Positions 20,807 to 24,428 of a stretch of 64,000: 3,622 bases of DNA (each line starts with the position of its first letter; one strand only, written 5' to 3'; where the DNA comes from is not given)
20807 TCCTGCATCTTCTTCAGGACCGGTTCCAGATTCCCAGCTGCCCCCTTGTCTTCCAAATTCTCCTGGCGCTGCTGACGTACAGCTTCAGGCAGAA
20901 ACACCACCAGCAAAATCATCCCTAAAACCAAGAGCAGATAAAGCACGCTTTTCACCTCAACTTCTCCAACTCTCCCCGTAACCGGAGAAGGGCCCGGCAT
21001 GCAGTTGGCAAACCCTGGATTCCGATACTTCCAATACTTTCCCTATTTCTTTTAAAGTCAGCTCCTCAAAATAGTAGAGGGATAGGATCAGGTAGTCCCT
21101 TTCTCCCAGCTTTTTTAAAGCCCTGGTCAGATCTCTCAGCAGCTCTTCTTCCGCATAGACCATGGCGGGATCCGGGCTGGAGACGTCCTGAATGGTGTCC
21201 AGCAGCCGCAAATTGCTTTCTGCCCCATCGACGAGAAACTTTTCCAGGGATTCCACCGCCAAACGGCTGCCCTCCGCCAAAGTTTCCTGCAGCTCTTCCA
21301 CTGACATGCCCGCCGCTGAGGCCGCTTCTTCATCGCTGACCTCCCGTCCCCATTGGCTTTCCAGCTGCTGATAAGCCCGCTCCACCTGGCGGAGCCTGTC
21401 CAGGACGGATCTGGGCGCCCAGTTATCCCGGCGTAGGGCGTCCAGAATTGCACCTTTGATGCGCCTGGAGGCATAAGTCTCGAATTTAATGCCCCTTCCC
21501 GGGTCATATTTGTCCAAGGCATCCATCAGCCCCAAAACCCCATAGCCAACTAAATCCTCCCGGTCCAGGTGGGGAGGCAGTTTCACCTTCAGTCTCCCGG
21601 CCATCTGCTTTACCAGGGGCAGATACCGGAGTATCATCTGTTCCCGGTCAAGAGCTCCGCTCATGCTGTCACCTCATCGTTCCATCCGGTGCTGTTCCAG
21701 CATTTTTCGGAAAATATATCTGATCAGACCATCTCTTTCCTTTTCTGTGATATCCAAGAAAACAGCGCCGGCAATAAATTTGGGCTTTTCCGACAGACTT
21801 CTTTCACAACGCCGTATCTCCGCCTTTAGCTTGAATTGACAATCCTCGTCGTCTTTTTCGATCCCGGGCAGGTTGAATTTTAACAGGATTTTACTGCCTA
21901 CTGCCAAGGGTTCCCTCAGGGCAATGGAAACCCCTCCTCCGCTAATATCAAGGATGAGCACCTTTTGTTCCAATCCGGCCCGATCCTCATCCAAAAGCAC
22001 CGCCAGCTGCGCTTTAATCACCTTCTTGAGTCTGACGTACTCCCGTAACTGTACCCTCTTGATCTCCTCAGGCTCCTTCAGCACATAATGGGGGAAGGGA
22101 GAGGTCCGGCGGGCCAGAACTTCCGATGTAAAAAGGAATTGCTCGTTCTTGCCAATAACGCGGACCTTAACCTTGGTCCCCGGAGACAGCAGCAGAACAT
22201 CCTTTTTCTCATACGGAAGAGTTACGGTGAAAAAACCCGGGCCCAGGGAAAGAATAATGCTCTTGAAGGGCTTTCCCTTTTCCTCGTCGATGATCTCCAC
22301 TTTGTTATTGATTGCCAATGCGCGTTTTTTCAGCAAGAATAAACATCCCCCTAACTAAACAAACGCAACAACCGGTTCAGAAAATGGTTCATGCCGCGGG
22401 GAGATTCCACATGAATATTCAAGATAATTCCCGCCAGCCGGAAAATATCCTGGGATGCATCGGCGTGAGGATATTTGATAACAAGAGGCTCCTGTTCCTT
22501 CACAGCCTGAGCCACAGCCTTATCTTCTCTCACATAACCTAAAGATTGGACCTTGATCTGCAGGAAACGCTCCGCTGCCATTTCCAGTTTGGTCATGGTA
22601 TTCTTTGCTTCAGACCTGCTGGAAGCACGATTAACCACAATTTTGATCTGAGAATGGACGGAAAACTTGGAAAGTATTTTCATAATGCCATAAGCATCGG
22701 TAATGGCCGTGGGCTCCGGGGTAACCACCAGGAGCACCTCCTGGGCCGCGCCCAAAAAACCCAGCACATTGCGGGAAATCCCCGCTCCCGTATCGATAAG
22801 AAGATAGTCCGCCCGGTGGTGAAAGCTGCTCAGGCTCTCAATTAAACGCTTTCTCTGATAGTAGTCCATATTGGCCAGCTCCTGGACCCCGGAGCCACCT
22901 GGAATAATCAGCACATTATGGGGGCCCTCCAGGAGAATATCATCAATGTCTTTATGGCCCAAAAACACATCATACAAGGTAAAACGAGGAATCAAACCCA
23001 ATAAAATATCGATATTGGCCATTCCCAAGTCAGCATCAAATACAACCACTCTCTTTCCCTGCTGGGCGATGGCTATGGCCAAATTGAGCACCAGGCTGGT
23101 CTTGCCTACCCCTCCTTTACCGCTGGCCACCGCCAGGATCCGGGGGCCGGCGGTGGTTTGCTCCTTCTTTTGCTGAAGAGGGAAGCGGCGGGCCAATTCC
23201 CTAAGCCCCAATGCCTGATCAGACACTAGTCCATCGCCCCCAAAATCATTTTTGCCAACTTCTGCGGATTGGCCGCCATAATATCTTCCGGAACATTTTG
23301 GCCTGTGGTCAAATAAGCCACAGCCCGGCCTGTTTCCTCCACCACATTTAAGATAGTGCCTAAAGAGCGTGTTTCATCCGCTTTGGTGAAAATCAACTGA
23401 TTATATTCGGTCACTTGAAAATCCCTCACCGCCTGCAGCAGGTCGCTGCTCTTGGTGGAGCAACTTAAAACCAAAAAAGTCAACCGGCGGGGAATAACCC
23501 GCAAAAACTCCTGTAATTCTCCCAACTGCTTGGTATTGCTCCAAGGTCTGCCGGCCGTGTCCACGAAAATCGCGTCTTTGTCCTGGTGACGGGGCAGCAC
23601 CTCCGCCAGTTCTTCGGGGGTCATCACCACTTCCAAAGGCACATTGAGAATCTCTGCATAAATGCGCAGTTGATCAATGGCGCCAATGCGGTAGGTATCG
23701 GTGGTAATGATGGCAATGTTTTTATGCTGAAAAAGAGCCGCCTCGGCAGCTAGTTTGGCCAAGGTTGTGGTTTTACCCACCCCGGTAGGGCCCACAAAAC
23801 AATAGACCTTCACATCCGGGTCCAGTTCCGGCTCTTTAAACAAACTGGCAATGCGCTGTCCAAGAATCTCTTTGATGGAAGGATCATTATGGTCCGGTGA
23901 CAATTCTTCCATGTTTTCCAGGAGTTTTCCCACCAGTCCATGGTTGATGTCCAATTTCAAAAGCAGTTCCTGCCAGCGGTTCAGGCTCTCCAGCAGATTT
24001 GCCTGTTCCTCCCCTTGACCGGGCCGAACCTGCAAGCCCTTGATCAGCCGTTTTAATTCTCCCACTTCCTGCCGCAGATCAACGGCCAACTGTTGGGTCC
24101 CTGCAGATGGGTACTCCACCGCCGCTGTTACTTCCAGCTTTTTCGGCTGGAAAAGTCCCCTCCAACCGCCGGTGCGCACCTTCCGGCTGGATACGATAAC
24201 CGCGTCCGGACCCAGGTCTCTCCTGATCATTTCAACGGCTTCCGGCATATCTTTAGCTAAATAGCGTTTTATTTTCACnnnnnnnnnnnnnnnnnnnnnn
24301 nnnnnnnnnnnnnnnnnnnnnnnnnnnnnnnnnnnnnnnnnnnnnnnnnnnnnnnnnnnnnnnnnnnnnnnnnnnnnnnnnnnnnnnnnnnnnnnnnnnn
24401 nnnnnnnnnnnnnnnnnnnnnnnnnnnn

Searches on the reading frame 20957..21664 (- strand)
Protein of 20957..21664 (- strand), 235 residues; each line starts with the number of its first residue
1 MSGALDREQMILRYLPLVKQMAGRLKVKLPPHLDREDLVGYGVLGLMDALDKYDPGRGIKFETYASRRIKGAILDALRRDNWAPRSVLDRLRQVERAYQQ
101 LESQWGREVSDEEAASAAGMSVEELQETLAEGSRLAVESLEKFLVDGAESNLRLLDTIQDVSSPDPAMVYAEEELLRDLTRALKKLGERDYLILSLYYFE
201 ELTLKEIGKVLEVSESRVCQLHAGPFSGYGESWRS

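Call 80: search_protein_families(library=pfam, proteins=[window:20957-21664:-], max_evalue=0.00001)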
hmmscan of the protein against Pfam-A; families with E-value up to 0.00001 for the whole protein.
window:20957-21664:- (235 aa): 4 families
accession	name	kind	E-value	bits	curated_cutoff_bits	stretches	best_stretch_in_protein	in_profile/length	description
PF04542.20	Sigma70_r2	-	1.9e-18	66.4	24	1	10-82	1-70/71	Sigma-70 region 2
PF04545.22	Sigma70_r4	-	1.6e-12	47.2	24.1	1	182-222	1-41/50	Sigma-70, region 4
PF04539.22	Sigma70_r3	-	4.1e-06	27.2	25.3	1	90-167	2-75/78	Sigma-70 region 3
PF08281.18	Sigma70_r4_2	-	6.3e-06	26.2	25.7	1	177-218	2-43/54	Sigma-70, region 4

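Call 90: search_protein_families(library=ncbifam, proteins=[window:20957-21664:-], max_evalue=0.001)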
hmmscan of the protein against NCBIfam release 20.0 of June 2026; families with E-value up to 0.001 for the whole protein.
window:20957-21664:- (235 aa): 63 families (the best 25 are shown)
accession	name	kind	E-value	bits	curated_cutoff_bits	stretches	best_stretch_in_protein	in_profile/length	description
NF004935.0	PRK06288.1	equivalog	4.8e-75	252.6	343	1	7-223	35-252/270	RNA polymerase sigma factor WhiG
TIGR02479.1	FliA_WhiG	subfamily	1.4e-74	250.6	189.6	1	11-223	2-213/224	FliA/WhiG family RNA polymerase sigma factor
NF005413.0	PRK06986.1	subfamily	4.2e-64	216.7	201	1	5-223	13-226/241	RNA polymerase sigma factor FliA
NF005809.0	PRK07670.1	equivalog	1.1e-59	202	326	1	8-223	26-240/255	FliA/WhiG family RNA polymerase sigma factor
NF004572.0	PRK05911.1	equivalog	2e-43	148.6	378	1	7-223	25-243/257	RNA polymerase sigma factor sigma-28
NF009091.0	PRK12427.1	equivalog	9.5e-35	120.3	339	1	9-222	19-220/233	FliA/WhiG family RNA polymerase sigma factor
TIGR02937.1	sigma70-ECF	superfamily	3.6e-32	111.3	42.9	1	7-222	3-154/165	sigma-70 family RNA polymerase sigma factor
TIGR02980.1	SigBFG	subfamily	5.4e-30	104.8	234.35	1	7-222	5-215/227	SigB/SigF/SigG family RNA polymerase sigma factor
TIGR02997.1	Sig70-cyanoRpoD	subfamily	1.8e-26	93.1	384.5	1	3-223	72-291/298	RNA polymerase sigma factor, RpoD/SigA family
TIGR02394.1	rpoS_proteo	equivalog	2.7e-26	92.7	378.7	1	7-222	48-263/285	RNA polymerase sigma factor RpoS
NF005644.0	PRK07408.1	subfamily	2.8e-24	86.2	261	1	7-218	29-238/258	RNA polymerase sigma factor SigF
NF004207.0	PRK05657.1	equivalog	4.2e-23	82.2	394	1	6-222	90-306/329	RNA polymerase sigma factor RpoS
NF005514.0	PRK07122.1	subfamily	9.1e-22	77.5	372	1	6-223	41-253/264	RNA polymerase sigma factor SigF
NF041931.2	MzaA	equivalog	9.7e-22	77.6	800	1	7-223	477-695/726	MZA anti-phage system associated sigma-70 family RNA polymerase sigma factor MzaA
TIGR02393.1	RpoD_Cterm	equivalog_domain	4.3e-21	75.6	354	1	8-222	3-217/238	RNA polymerase sigma factor RpoD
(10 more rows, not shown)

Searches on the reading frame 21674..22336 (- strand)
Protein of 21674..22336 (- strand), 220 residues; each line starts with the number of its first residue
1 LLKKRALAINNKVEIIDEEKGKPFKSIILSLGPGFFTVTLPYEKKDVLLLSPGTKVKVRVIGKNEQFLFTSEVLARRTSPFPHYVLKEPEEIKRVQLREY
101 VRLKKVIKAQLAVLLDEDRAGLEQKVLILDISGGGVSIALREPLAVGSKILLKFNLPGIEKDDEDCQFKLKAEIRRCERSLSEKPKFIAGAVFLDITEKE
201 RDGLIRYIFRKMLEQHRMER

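Call 80: search_protein_families(library=pfam, proteins=[window:21674-22336:-], max_evalue=0.00001)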
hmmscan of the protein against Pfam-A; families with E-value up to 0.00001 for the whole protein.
window:21674-22336:- (220 aa): 2 families
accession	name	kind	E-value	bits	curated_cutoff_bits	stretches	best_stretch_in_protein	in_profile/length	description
PF12945.12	PilZNR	-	5.5e-15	55.7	23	1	9-89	2-85/85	Flagellar protein YcgR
PF07238.19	PilZ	-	3.2e-13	50.3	22.5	1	96-210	1-102/102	PilZ domain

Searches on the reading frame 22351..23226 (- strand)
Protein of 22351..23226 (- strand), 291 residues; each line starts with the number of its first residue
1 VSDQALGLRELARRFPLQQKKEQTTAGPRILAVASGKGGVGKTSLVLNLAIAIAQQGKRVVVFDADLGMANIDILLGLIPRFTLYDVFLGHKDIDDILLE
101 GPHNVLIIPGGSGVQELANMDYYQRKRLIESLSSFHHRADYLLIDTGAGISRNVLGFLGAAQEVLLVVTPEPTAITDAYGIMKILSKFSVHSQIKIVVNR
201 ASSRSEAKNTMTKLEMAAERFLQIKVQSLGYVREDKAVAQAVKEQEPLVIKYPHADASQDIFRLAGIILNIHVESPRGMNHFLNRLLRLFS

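Call 80: search_protein_families(library=pfam, proteins=[window:22351-23226:-], max_evalue=0.00001)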
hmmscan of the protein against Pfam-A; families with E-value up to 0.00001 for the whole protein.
window:22351-23226:- (291 aa): 6 families
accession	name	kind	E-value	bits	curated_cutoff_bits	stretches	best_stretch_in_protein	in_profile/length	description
PF01656.29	CbiA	-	5.2e-21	75.3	25.4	1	31-248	1-125/125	CobQ/CobB/MinD/ParA nucleotide binding domain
PF10609.15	ParA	-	8.3e-19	68.4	27.1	1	29-78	4-53/246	NUBPL iron-transfer P-loop NTPase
PF13614.12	AAA_31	-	4.7e-17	62.9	27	1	29-189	2-168/177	AAA domain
PF06564.18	CBP_BcsQ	-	3.3e-10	40.3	21.3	1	30-266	3-231/234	Cellulose biosynthesis protein BcsQ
PF00142.24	Fer4_NifH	-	8.6e-08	32.4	25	1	35-270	6-246/271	4Fe-4S iron sulfur cluster binding proteins, NifH/frxC family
PF02374.21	ArsA_ATPase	-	1.7e-07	31.2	24.3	0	34-66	6-38/305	Anion-transporting ATPase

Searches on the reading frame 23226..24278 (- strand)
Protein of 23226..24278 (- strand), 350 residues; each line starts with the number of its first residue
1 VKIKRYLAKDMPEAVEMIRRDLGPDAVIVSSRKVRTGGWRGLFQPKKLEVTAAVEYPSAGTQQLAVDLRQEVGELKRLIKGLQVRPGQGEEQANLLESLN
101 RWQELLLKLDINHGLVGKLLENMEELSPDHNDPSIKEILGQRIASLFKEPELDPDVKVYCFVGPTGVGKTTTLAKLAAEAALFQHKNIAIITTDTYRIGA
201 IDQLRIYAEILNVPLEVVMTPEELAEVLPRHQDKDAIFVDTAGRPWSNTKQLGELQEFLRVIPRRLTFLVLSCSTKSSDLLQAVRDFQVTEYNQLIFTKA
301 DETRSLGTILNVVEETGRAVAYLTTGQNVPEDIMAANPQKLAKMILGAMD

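Call 80: search_protein_families(library=pfam, proteins=[window:23226-24278:-], max_evalue=0.00001)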
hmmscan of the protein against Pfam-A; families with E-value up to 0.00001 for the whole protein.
window:23226-24278:- (350 aa): 2 families
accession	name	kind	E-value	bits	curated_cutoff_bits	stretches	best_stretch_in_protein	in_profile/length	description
PF00448.28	SRP54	-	9e-43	146.6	22.7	1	157-347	2-196/196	SRP54-type protein, GTPase domain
PF25199.1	nSTAND_NTPase5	-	2.7e-06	27.7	34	0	143-279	28-138/145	Novel STAND NTPase 5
